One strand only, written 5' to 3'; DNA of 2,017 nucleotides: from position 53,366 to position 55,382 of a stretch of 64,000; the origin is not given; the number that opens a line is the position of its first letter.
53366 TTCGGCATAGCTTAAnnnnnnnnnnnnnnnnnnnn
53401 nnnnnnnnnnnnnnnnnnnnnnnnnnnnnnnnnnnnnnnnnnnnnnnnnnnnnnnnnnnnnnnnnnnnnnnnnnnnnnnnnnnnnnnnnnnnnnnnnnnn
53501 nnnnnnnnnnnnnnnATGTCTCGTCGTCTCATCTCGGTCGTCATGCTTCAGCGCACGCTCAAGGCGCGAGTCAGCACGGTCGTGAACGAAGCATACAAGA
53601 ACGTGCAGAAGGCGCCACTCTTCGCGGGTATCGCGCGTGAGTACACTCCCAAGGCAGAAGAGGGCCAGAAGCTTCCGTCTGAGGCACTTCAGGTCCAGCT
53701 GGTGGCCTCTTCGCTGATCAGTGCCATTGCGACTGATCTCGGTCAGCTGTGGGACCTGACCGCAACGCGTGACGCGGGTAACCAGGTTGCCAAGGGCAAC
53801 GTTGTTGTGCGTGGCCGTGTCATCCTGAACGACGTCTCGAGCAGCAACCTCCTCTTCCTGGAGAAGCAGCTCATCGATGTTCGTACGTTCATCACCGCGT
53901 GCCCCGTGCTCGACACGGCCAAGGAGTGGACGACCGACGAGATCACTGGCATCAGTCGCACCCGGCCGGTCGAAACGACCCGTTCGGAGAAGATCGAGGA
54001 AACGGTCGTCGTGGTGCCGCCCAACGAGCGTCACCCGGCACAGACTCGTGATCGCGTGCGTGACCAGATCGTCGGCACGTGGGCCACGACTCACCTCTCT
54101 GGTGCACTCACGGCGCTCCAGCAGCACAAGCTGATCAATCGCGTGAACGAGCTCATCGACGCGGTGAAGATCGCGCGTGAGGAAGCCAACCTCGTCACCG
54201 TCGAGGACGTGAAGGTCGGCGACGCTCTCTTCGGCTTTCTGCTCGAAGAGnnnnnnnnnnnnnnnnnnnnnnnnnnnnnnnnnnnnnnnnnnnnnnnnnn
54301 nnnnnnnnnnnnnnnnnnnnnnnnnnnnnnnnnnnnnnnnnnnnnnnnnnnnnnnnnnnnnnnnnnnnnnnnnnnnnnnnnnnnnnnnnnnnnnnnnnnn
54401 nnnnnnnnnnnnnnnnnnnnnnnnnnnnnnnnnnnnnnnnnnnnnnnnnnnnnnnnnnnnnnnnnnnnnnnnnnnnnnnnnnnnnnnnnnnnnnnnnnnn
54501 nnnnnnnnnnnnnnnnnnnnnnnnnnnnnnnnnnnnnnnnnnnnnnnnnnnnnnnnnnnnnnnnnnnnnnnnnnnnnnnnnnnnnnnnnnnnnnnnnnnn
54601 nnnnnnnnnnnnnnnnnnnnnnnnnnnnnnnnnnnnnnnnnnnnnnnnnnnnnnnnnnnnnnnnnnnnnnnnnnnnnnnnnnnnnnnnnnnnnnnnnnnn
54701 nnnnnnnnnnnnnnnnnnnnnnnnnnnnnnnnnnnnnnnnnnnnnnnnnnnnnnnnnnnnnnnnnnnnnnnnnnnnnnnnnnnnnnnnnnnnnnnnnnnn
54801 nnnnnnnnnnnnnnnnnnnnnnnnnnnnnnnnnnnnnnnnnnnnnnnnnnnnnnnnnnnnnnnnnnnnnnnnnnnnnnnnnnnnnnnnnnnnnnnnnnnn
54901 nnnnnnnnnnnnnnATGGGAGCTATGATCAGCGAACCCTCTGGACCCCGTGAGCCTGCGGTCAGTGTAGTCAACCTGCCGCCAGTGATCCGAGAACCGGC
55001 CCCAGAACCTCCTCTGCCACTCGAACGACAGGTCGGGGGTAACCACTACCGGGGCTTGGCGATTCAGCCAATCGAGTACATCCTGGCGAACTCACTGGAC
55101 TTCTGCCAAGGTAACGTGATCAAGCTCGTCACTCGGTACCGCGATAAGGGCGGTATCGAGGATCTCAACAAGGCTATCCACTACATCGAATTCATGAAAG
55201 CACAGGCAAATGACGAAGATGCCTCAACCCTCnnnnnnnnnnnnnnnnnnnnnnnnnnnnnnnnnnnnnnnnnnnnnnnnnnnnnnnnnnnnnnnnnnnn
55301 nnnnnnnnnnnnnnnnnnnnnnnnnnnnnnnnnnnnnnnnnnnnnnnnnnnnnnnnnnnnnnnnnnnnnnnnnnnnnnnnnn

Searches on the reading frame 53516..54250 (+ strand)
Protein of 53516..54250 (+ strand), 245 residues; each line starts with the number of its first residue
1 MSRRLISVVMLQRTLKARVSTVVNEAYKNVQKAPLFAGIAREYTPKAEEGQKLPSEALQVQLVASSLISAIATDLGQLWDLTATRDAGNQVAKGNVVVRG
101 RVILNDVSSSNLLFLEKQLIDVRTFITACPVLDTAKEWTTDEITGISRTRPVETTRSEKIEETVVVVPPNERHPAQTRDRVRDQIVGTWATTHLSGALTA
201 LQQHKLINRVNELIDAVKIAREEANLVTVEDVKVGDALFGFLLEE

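Call 3: search_protein_families(library=pfam, proteins=[window:53516-54250:+], max_evalue=0.01)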
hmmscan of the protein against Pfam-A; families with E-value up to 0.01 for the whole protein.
window:53516-54250:+ (245 aa): 1 family
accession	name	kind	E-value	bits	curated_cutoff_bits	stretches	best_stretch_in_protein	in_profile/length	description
PF25283.1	DUF7873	-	1.9e-77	260.7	27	1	4-243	3-242/244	Family of unknown function (DUF7873)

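Call 4: search_protein_families(library=phrogs, proteins=[window:53516-54250:+], max_evalue=0.001)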
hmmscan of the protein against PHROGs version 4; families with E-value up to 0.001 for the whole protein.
window:53516-54250:+ (245 aa): 0 families

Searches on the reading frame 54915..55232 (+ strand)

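Call 3: search_protein_families(library=pfam, proteins=[window:54915-55232:+], max_evalue=0.01)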
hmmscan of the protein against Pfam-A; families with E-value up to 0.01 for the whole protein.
window:54915-55232:+ (106 aa): 1 family
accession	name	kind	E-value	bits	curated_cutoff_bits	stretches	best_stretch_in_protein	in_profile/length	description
PF11753.13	DUF3310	-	2.9e-10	40.5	24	1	43-92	5-60/60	Protein of unknwon function (DUF3310)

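Call 4: search_protein_families(library=phrogs, proteins=[window:54915-55232:+], max_evalue=0.001)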
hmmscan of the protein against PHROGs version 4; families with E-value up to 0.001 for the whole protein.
window:54915-55232:+ (106 aa): 19 families
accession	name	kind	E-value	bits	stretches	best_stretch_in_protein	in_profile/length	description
phrog_236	-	other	1.2e-19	72.3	1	41-103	243-310/431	nucleotide kinase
phrog_5839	-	unknown function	3.6e-18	66.8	1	37-94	5-63/128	-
phrog_4897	-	other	6.1e-11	43.8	1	43-93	119-175/186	kinase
phrog_11324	-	other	2.8e-10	41.8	1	43-101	15-74/139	nucleotide kinase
phrog_4943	-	unknown function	5.6e-10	40.9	1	43-99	95-160/166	-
phrog_26149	-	other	1.6e-09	39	1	36-91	93-151/176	deoxynucleoside monophosphate kinase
phrog_4824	-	unknown function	3.8e-09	37.7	1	41-94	8-59/128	-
phrog_13120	-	unknown function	4.8e-09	38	1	40-95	66-122/134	-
phrog_32578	-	unknown function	5.9e-09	37.1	1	37-94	20-77/221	-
phrog_1689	-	other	8.6e-09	36.6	1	44-101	172-237/243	nucleotide kinase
phrog_10946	-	unknown function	4.1e-08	34.7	1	36-97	5-65/133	-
phrog_25460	-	unknown function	1.4e-07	32.4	1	50-93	91-135/144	-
phrog_11450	-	unknown function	5.1e-07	30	1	43-96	330-386/394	-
phrog_480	-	unknown function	7.7e-06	27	1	43-97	24-83/95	-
phrog_23238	-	unknown function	1.7e-05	25.6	1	60-94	155-189/196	-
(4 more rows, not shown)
